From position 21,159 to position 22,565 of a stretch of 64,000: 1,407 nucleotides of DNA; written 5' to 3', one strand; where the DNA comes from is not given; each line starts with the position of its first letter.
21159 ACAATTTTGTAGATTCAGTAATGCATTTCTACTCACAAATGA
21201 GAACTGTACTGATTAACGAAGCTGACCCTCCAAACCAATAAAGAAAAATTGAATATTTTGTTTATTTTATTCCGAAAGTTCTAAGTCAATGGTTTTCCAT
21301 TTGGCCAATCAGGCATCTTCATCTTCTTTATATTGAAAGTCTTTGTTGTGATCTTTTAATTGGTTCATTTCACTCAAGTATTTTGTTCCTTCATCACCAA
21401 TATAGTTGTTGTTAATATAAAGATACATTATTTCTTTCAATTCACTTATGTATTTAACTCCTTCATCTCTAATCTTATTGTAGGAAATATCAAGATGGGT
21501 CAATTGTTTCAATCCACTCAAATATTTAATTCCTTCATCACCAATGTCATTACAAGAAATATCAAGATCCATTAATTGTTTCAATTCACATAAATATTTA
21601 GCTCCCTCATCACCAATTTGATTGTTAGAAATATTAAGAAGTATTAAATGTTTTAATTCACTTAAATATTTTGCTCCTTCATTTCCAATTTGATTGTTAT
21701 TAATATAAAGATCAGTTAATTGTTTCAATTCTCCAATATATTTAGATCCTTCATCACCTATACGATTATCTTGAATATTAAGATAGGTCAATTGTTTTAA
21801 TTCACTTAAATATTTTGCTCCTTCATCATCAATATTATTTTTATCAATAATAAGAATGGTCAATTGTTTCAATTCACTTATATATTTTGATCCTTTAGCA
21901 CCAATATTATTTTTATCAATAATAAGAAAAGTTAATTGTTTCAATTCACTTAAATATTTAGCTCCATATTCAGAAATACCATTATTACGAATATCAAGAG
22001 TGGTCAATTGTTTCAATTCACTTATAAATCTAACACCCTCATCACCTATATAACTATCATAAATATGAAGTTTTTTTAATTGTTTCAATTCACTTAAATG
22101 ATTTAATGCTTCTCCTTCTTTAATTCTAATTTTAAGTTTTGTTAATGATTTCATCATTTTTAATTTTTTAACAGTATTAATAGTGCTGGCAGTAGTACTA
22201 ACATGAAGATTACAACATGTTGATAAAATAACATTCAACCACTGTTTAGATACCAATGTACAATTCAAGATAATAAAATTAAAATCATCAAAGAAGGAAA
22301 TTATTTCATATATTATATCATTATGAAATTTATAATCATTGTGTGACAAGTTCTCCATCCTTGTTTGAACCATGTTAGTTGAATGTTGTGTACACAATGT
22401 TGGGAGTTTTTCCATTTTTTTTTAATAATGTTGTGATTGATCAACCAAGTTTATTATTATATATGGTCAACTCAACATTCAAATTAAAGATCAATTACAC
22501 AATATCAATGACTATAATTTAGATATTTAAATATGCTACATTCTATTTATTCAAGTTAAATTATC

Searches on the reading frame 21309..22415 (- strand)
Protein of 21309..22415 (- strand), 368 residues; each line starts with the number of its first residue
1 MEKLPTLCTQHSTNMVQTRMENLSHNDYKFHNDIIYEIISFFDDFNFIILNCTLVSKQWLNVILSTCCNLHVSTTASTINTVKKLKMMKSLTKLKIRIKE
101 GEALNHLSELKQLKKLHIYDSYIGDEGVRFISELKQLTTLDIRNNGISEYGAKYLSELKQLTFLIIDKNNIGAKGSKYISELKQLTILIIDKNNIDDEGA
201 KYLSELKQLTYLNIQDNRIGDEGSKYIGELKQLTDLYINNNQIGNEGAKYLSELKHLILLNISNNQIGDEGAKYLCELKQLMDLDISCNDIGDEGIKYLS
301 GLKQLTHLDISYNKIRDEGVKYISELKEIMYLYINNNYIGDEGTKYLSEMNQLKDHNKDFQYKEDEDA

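Call 37: search_protein_families(library=pfam, proteins=[window:21309-22415:-], max_evalue=0.001)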
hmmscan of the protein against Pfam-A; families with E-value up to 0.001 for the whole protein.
window:21309-22415:- (368 aa): 8 families
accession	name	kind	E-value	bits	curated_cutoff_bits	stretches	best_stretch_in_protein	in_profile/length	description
PF13516.12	LRR_6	-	4.1e-41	136.2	23.4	3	255-276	3-24/24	Leucine Rich repeat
PF23598.1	LRR_14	-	1.5e-27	96.7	40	2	95-315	31-251/353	Leucine-rich repeat region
PF13855.12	LRR_8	-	3.1e-22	78.5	27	4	280-339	2-61/61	Leucine rich repeat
PF12799.13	LRR_4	-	2.5e-19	69.3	27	2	207-244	1-37/44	Leucine Rich repeats (2 copies)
PF00560.39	LRR_1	-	4.5e-13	47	20.6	0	304-324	1-21/23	Leucine Rich Repeat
PF25013.1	LRR_Zer-1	-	2.2e-09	38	27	0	227-324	4-107/137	Zer-1-like, Leucine-rich repeats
PF14580.12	LRR_9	-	4.7e-07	30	30.5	1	134-220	41-126/175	Leucine-rich repeat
PF20919.3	DHU1_N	-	3.5e-05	23.7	26.7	0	178-221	139-182/370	DWD hypersensitive to UV-B 1, N-terminal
